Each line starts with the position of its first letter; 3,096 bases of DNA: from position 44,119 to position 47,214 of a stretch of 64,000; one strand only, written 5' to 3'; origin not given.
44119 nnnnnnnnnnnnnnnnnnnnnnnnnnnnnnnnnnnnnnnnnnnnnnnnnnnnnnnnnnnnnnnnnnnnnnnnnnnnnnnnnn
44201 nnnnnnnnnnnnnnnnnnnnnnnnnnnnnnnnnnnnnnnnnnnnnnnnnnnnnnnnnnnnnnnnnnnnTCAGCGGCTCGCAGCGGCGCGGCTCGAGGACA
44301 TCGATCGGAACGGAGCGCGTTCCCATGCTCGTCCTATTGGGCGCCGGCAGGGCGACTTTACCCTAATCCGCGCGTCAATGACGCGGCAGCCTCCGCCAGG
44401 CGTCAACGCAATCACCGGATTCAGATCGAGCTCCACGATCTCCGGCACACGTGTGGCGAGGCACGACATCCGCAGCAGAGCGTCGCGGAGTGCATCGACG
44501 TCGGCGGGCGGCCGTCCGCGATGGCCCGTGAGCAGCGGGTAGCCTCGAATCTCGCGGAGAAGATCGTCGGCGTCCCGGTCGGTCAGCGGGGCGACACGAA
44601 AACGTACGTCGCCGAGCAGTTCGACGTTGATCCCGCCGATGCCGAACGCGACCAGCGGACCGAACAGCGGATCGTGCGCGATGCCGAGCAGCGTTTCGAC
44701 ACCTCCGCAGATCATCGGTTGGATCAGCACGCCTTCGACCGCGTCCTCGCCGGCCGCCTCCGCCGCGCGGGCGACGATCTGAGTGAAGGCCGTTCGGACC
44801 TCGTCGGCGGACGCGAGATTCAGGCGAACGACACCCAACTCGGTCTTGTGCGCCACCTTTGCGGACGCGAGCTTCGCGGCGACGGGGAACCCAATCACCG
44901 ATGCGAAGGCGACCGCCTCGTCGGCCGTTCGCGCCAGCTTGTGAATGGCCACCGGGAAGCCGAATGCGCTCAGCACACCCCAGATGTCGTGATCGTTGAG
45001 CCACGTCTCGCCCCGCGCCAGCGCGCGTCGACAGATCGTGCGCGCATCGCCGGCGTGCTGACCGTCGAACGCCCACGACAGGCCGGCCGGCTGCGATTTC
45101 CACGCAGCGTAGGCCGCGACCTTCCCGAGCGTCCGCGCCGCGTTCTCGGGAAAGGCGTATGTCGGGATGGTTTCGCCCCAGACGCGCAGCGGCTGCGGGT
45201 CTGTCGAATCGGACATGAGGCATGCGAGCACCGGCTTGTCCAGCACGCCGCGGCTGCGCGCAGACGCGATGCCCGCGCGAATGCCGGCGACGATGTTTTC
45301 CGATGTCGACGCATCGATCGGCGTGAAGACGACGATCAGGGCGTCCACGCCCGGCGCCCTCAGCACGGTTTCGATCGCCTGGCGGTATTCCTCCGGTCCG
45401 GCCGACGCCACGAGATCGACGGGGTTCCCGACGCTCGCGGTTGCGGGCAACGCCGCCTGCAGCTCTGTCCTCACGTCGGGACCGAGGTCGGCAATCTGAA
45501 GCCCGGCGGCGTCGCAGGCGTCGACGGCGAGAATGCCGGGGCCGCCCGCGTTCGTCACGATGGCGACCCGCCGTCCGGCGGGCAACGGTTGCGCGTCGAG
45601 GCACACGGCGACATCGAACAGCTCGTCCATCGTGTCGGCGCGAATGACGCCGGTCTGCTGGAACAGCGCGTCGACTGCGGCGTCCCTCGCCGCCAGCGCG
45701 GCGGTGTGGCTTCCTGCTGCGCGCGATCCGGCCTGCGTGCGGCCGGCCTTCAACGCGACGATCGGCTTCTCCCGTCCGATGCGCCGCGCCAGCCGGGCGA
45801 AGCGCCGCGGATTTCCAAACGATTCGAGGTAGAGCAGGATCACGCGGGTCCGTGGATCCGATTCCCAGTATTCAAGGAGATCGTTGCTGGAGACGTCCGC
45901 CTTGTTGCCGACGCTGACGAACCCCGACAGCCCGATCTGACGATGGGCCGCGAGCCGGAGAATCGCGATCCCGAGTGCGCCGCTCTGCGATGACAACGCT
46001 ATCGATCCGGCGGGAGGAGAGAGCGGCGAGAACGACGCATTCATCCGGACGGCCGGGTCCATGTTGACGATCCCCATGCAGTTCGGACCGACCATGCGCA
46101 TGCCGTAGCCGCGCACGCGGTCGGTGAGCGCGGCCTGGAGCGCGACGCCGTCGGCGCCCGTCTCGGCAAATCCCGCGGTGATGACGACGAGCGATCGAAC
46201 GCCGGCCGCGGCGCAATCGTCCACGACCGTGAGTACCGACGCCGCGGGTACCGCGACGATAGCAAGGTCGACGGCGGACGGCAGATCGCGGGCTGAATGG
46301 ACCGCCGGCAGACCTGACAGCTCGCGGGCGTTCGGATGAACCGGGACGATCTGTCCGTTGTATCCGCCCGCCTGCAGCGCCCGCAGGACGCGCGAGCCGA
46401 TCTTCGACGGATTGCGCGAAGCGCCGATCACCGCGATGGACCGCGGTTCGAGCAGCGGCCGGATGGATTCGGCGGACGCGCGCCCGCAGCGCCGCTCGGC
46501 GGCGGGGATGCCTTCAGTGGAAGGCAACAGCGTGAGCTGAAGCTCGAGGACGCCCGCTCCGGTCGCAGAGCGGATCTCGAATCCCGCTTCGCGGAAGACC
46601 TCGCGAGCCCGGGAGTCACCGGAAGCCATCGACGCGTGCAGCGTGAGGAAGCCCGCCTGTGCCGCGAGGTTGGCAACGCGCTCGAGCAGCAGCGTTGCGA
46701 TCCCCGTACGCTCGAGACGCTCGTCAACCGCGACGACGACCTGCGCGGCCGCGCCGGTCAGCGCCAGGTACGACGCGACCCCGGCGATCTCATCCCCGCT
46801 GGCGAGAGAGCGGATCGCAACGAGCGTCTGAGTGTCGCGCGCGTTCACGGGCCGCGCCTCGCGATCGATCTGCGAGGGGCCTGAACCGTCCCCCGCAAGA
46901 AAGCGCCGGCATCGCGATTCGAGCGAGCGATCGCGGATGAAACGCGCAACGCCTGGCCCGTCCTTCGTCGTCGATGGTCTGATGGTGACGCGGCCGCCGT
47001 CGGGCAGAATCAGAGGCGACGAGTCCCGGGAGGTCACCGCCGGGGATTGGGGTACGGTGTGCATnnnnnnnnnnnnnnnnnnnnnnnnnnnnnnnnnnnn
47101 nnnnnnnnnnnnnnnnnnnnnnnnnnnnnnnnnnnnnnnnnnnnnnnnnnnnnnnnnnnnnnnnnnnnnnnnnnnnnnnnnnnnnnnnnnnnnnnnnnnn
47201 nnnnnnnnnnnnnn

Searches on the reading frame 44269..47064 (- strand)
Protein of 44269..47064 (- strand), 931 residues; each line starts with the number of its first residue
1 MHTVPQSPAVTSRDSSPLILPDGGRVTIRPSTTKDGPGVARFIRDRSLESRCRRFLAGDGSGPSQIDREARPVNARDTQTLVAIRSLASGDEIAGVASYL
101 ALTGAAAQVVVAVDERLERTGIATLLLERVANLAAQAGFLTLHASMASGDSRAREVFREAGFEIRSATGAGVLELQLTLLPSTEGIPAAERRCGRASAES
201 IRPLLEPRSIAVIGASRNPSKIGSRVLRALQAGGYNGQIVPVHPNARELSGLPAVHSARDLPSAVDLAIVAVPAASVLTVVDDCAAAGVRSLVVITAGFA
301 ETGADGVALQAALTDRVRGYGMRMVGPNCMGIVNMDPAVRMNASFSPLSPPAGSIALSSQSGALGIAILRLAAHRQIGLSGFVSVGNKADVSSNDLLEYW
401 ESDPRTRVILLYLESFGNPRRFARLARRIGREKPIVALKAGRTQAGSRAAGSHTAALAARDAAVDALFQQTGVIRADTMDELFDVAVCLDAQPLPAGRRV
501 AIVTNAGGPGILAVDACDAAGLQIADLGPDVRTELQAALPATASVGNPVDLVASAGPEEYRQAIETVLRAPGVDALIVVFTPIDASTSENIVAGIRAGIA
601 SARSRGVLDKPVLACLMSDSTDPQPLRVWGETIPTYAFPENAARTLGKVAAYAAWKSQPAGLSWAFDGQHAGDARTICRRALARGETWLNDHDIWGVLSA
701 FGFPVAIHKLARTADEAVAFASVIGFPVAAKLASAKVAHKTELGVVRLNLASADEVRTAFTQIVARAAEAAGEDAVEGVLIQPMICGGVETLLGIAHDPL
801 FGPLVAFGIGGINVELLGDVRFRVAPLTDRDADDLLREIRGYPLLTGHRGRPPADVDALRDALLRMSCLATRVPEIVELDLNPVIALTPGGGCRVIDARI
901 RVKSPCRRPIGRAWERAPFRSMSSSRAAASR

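Call 11: search_protein_families(library=pfam, proteins=[window:44269-47064:-], max_evalue=0.01)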
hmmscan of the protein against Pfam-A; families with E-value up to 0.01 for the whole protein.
window:44269-47064:- (931 aa): 8 families
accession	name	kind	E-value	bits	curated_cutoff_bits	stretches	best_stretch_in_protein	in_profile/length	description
PF13549.11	ATP-grasp_5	-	6.9e-73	245.1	27.6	1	681-902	2-221/221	ATP-grasp domain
PF13607.11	Succ_CoA_lig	-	4.2e-57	192.2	27.4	1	352-488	1-137/138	Succinyl-CoA ligase like flavodoxin domain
PF13380.12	CoA_binding_2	-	9.9e-26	90.9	22.8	1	208-334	1-115/116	CoA binding domain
PF19045.5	Ligase_CoA_2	-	2.8e-16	60.4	23.7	1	500-622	1-122/162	Ligase-CoA domain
PF02629.25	CoA_binding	-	7.8e-13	49.4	22.3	1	207-298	3-97/97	CoA binding domain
PF00583.31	Acetyltransf_1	-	2.8e-05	24.8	20.7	1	80-162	35-116/116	Acetyltransferase (GNAT) family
PF13508.13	Acetyltransf_7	-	0.00048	20.9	27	1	81-163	6-83/84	Acetyltransferase (GNAT) domain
PF13302.13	Acetyltransf_3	-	0.0012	20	25.4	0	25-163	1-138/138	Acetyltransferase (GNAT) domain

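Call 49: search_protein_families(library=ncbifam, proteins=[window:44269-47064:-], max_evalue=0.001)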
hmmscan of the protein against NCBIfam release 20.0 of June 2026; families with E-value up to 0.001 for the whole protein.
window:44269-47064:- (931 aa): 6 families
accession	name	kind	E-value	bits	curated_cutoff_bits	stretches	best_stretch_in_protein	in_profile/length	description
NF045493.1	HydDutCoALig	equivalog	1.5e-170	569.1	1300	1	203-901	5-697/698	4-hydroxybutyrate--CoA ligase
TIGR02717.1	AcCoA-syn-alpha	equivalog_domain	2.2e-148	494.6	567.15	1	203-652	3-446/447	acetate--CoA ligase alpha subunit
NF045494.1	AcCoALig_Archglob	equivalog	9e-145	483.7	1200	2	190-653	207-663/665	acetate--CoA ligase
NF045492.1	HydPropCoALig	equivalog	3.8e-129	432.1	1300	2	201-595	248-644/700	3-hydroxypropionate--CoA ligase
NF004230.0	PRK05678.1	equivalog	1.6e-14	53.9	336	1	264-461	65-256/291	succinate--CoA ligase subunit alpha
TIGR01019.1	sucCoAalpha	subfamily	1.8e-11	43.9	353.2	1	263-458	62-251/286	succinate--CoA ligase subunit alpha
